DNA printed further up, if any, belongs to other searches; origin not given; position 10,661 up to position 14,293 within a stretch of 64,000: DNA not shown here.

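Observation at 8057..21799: Complete prochlorosin-type lanthipeptide locus with its own four-component exporter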

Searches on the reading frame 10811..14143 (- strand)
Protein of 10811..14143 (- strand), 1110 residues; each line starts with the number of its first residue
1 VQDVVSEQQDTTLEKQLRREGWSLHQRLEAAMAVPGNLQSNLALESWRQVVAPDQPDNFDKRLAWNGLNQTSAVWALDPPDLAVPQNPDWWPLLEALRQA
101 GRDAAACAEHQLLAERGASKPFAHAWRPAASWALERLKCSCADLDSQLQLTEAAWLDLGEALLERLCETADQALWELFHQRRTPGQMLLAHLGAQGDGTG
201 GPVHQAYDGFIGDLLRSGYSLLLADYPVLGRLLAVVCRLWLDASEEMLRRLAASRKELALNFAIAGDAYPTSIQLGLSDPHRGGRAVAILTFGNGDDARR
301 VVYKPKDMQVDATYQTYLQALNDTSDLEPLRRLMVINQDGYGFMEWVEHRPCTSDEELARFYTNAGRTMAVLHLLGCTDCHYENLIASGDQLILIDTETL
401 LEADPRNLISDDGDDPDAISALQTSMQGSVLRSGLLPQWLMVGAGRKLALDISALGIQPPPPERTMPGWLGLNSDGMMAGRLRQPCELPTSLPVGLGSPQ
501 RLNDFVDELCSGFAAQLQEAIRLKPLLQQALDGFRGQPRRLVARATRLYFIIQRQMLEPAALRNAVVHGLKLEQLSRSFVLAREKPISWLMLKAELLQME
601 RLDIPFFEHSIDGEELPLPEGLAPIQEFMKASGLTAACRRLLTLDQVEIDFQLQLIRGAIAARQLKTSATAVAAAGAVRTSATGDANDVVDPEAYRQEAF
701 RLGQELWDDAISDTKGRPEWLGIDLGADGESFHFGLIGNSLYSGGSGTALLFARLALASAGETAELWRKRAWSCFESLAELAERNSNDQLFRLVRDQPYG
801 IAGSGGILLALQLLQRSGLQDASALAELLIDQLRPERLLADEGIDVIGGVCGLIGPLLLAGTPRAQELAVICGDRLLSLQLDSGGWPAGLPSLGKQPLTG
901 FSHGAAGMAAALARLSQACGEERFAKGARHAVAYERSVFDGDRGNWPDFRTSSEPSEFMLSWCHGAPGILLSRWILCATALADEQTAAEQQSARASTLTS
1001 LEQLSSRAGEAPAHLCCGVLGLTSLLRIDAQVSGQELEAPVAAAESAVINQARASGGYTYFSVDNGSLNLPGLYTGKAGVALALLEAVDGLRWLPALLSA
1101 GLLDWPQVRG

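Call 3: search_protein_families(library=ncbifam, proteins=[window:10811-14143:-], max_evalue=0.001)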
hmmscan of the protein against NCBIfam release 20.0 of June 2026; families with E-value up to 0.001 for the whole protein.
window:10811-14143:- (1110 aa): 3 families
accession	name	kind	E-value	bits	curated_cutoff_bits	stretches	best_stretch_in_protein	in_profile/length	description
TIGR03897.1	lanti_2_LanM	subfamily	2e-203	677.9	304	1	126-1087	3-929/932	type 2 lanthipeptide synthetase LanM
NF038150.1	lanthi_synth_IV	equivalog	4.7e-12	45.1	650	1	740-1053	557-807/851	class IV lanthionine synthetase LanL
NF038151.1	lanthi_synth_III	equivalog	5.6e-06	25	575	1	841-1084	600-832/833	class III lanthionine synthetase LanKC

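Call 4: search_protein_families(library=pfam, proteins=[window:10811-14143:-], max_evalue=0.001)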
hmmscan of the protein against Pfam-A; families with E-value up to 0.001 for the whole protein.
window:10811-14143:- (1110 aa): 2 families
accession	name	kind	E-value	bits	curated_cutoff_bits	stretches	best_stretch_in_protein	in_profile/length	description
PF13575.12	DUF4135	-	3.7e-99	332.9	29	1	226-608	1-376/378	Domain of unknown function (DUF4135)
PF05147.19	LANC_like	-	3.9e-36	124.8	23.2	1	738-1093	4-345/350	Lanthionine synthetase C-like protein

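Call 10: find_homologous_proteins(query=window:10811-14143:-, max_evalue=1e-20)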
Query window:10811-14143:- (1110 aa): 649 proteins with E <= 1e-20 among 8000 candidates; the best 120 are listed.
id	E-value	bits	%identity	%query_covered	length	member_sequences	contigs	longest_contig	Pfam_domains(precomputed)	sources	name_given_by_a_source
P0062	0.0e+0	2435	98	100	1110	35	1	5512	PF13575.13,PF05147.20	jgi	jgi:type 2 lantibiotic biosynthesis protein LanM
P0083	0.0e+0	2209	89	100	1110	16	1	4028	PF13575.13,PF05147.20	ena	-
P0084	0.0e+0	2179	87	100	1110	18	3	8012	PF13575.13,PF05147.20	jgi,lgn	-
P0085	0.0e+0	2172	88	99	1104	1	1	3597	PF13575.13,PF05147.20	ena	-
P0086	0.0e+0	2167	88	99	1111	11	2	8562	PF13575.13,PF05147.20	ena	-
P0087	0.0e+0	1878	77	100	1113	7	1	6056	PF13575.13,PF05147.20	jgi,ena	-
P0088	0.0e+0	1801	75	98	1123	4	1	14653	PF13575.13,PF05147.20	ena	-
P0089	0.0e+0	1801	74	99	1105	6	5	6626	PF13575.13,PF05147.20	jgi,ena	-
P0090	0.0e+0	1797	75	99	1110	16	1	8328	PF13575.13,PF05147.20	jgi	jgi:type 2 lantibiotic biosynthesis protein LanM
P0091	0.0e+0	1796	75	98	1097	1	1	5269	PF13575.13,PF05147.20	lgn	-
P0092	0.0e+0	1788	74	98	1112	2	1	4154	PF13575.13,PF05147.20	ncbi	-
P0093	0.0e+0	1785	74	99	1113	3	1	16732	PF13575.13,PF05147.20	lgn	-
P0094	0.0e+0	1782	74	98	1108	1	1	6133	PF13575.13,PF05147.20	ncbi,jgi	jgi:type 2 lantibiotic biosynthesis protein LanM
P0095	0.0e+0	1776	73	99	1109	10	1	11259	PF13575.13,PF05147.20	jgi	-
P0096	0.0e+0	1776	74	100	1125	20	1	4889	PF13575.13,PF05147.20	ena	-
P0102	0.0e+0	1759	73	99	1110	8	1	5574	PF13575.13,PF05147.20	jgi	-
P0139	0.0e+0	1632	69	98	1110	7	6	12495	PF13575.13,PF05147.20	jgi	-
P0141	0.0e+0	1624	69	98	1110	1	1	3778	PF13575.13,PF05147.20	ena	-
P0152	0.0e+0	1594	67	99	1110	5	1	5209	PF13575.13,PF05147.20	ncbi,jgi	jgi:type 2 lantibiotic biosynthesis protein LanM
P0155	0.0e+0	1590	66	100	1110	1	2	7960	PF13575.13,PF05147.20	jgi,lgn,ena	jgi:type 2 lantibiotic biosynthesis protein LanM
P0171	0.0e+0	1570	67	98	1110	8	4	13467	PF13575.13,PF05147.20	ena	-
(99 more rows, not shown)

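Call 13: find_related_loci(query=window:10811-14143:-, collection=genome_contigs, flank=10000)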
Query window:10811-14143:- (1110 aa) in genome_contigs; peptide patterns used: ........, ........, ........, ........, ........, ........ (x = any residue, [..] = any of these).
39 stretches matched a pattern; 23 encode a relative of the query (tblastn E <= 1e-3); 23 distinct loci.
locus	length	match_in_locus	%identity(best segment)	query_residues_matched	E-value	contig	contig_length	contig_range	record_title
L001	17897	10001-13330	97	1-1110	0e+0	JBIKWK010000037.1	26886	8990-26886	MAG: Prochlorococcaceae cyanobacterium isolate ME2015-09-13_3300035666_group6_bin200 Rohwer_bin1357_scaffold_1277_c1, wh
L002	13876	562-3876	73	1-1101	0e+0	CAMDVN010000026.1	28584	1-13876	MAG: Cyanobium sp. NIES-981 isolate LE-02apr19-128 genome assembly, contig: LE-02apr19-C1723, whole genome shotgun seque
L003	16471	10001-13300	74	1-1103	0e+0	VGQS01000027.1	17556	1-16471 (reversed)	MAG: Cyanobacteria bacterium K_DeepCast_35m_m2_155 K_DeepCast_35m_m2_155_Ga0194129_10004860, whole genome shotgun sequen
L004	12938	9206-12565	72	2-1110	0e+0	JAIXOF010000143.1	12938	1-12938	MAG: Cyanobium sp. C1_MAG_00004 C1_MAG_00004_000000000070, whole genome shotgun sequence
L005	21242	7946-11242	69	12-1103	0e+0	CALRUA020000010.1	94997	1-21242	MAG: Cyanobium sp. NIES-981 isolate JJ-M10A2-106-11-m2-bin90 genome assembly, contig: VK-K52-K222-C49, whole genome shot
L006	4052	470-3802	69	4-1104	0e+0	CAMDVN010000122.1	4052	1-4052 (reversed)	MAG: Cyanobium sp. NIES-981 isolate LE-02apr19-128 genome assembly, contig: LE-02apr19-C54798, whole genome shotgun sequ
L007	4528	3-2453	89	294-1110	0e+0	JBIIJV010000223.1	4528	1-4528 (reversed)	MAG: Cyanobium sp. isolate ME2001-10-09pf_3300042861_group1_bin190 Rohwer_bin1299_scaffold_20528_c3, whole genome shotgu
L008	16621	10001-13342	62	3-1108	0e+0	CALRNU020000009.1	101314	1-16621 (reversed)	MAG: Synechococcus sp. UW140 isolate JJ-LAS39-17-1-mx-bin634 genome assembly, contig: JJ-LAS39-17-C19, whole genome shot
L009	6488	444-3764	65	12-1109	0e+0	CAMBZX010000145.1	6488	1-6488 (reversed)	MAG: Synechococcus sp. UW140 isolate LH-02apr19-271 genome assembly, contig: LH-02apr19-C30074, whole genome shotgun seq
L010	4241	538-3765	64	11-1103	0e+0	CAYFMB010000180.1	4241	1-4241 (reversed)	MAG TPA_asm: uncultured Klebsiella sp. isolate ERP107066_co1_325 genome assembly, contig: NODE_32854_length_4241_cov_3.0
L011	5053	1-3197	67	46-1103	0e+0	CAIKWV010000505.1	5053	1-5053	MAG: uncultured cyanobacterium isolate Umea1_bin-0606 genome assembly, contig: bin-0606:505/640, whole genome shotgun se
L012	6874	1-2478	76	278-1103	0e+0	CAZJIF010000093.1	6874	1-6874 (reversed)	MAG TPA_asm: uncultured Klebsiella sp. isolate SRP318679_co1_6 genome assembly, contig: NODE_16776_length_6874_cov_21.73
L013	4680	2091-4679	71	1-855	0e+0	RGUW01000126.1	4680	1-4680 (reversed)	MAG: Synechococcaceae bacterium WB9_2_112 contig_100_125, whole genome shotgun sequence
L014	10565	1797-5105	65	12-1103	0e+0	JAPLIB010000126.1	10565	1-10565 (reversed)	MAG: Cyanobacteriota bacterium isolate LacPavin_0818_WC50_MAG_64_39 LacPavin_0818_WC50_scaffold_595533, whole genome sho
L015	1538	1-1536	80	206-717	0e+0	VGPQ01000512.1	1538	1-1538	MAG: Cyanobacteria bacterium M_surface_7_m2_040 M_surface_7_m2_040_Ga0194118_10125677, whole genome shotgun sequence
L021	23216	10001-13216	45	42-1106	0e+0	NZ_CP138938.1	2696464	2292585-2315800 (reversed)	Prochlorococcus sp. MIT 0707 chromosome, complete genome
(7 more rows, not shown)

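Call 21: search_solved_structures(query=window:10811-14143:-, show_alignments=1)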
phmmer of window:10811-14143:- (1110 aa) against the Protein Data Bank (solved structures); distinct sequences matched with E-value up to 0.001: 2.
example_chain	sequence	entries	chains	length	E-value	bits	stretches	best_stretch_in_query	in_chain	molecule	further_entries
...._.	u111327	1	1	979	9.1e-53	182.6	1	219-1090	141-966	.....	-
5dzt_A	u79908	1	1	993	9.6e-18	66.6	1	225-457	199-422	CylM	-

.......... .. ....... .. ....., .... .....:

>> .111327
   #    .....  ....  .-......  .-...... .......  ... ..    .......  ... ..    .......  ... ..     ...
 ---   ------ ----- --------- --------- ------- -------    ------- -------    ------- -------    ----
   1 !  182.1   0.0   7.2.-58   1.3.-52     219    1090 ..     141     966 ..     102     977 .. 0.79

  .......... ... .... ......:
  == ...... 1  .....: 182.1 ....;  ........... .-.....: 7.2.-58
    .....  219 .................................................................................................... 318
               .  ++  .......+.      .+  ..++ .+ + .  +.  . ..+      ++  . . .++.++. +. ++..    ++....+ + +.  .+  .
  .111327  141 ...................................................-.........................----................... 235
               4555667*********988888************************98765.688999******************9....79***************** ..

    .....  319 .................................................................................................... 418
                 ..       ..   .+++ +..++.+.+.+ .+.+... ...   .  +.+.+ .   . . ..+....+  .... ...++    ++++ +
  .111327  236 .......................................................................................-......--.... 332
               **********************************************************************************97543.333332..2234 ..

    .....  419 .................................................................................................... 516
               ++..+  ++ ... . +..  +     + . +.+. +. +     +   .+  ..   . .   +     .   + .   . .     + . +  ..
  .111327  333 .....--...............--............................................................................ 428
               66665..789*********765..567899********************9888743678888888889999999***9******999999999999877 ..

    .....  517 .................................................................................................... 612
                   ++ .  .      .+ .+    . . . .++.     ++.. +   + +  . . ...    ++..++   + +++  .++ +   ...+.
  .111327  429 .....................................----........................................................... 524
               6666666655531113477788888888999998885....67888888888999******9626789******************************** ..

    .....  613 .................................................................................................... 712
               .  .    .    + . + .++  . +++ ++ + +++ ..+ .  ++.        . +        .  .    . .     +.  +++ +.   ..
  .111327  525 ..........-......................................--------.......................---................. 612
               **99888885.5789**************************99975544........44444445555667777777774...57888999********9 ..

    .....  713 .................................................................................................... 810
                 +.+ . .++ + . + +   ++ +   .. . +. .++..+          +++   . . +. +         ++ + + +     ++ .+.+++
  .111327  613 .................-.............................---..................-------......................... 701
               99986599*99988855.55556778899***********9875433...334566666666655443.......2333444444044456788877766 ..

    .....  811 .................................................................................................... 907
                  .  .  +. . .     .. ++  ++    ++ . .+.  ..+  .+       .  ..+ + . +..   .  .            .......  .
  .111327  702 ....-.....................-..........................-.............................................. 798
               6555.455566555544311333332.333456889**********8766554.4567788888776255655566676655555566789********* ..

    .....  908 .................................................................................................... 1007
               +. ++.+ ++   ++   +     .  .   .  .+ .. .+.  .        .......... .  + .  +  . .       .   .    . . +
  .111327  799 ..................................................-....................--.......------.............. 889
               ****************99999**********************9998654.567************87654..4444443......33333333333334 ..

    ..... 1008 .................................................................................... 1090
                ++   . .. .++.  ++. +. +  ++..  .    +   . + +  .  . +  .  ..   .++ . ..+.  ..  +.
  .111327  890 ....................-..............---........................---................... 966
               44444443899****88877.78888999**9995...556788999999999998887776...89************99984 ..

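Call 43: find_encoding_contigs(protein=window:10811-14143:-, flank=3000, max_places=6)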
Protein window:10811-14143:- (1110 aa): 8 contigs read that carry it; 4 places shown.
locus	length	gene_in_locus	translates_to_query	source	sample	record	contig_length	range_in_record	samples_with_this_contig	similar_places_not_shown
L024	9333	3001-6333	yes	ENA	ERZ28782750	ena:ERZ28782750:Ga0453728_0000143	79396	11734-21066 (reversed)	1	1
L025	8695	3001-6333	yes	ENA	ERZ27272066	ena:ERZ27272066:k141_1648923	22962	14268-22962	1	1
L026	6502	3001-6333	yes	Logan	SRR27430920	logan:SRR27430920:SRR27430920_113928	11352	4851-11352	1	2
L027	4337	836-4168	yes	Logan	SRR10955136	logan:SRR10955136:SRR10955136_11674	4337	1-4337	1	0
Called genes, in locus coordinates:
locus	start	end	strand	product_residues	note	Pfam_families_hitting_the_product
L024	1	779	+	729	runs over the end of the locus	PF03412:Peptidase_C39, PF00664:ABC_membrane, PF00005:ABC_tran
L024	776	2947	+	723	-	PF00664:ABC_membrane, PF00005:ABC_tran, PF13191:AAA_16 (weak)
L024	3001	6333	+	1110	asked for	PF13575:DUF4135, PF05147:LANC_like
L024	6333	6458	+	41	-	-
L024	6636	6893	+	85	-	PF07862:Nif11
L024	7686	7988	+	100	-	PF07862:Nif11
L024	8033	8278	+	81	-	-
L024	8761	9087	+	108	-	PF07862:Nif11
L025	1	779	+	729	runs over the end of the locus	PF03412:Peptidase_C39, PF00664:ABC_membrane, PF00005:ABC_tran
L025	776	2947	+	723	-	PF00664:ABC_membrane, PF00005:ABC_tran, PF13191:AAA_16 (weak)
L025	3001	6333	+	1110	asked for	PF13575:DUF4135, PF05147:LANC_like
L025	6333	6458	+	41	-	-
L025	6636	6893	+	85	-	PF07862:Nif11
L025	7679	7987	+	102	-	PF07862:Nif11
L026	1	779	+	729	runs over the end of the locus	PF03412:Peptidase_C39, PF00664:ABC_membrane, PF00005:ABC_tran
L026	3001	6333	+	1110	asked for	PF13575:DUF4135, PF05147:LANC_like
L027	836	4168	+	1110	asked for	PF13575:DUF4135, PF05147:LANC_like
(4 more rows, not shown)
